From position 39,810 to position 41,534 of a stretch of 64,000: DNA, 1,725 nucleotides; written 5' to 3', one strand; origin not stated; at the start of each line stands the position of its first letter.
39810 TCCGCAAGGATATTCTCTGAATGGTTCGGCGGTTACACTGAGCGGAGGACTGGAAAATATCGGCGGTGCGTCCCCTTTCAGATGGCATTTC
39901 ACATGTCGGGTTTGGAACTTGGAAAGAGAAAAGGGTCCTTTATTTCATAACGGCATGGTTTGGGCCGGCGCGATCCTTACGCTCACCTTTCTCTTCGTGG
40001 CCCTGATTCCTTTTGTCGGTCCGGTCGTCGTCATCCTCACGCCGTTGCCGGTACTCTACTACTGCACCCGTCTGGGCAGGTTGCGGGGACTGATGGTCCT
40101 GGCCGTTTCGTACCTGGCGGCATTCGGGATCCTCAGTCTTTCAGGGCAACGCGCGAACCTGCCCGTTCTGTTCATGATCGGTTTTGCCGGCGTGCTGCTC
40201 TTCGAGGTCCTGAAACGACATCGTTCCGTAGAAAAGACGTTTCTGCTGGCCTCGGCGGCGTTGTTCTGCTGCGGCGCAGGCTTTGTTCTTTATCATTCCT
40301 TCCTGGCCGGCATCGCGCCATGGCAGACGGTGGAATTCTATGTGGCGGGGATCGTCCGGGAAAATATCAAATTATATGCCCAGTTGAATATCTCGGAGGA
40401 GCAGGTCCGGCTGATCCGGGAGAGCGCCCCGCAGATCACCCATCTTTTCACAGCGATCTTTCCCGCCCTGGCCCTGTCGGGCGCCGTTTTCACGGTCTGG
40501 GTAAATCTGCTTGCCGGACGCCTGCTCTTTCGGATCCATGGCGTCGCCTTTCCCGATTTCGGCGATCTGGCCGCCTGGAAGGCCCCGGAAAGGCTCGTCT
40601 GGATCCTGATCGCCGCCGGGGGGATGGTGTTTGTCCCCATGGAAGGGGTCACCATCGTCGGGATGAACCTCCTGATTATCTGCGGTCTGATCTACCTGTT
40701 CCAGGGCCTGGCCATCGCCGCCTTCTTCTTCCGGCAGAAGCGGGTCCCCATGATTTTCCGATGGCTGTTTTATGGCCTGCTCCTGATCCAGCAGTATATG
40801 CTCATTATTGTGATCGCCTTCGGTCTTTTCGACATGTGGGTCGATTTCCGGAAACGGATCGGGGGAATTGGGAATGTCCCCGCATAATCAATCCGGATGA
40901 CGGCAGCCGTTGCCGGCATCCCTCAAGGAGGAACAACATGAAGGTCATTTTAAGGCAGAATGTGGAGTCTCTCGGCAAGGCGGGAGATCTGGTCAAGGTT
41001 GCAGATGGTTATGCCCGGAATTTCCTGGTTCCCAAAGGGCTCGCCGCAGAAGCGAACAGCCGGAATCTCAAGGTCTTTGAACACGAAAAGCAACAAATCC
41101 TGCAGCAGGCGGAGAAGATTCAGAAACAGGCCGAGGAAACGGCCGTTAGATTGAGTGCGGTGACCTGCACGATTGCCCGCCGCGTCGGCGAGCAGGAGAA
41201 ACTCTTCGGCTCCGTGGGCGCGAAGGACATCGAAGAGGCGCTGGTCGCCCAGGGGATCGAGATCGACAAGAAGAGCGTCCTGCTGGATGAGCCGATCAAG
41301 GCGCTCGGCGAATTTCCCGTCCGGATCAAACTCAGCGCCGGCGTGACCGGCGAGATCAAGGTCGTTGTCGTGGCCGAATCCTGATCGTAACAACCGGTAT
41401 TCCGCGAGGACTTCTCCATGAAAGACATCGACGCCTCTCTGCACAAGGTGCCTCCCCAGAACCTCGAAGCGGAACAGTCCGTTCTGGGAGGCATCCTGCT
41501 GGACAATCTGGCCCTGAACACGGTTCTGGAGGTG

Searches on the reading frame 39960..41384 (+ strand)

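Call 13: search_protein_families(library=pfam, proteins=[window:39960-41384:+], max_evalue=0.01)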
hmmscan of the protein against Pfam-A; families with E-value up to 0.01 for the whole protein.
window:39960-41384:+ (474 aa): 2 families
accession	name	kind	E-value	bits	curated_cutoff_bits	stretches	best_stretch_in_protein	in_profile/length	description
PF03948.19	Ribosomal_L9_C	-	1.2e-25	90.2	23.2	1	390-472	2-86/86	Ribosomal protein L9, C-terminal domain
PF01281.25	Ribosomal_L9_N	-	1.2e-22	79.6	20.7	1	327-373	1-47/47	Ribosomal protein L9, N-terminal domain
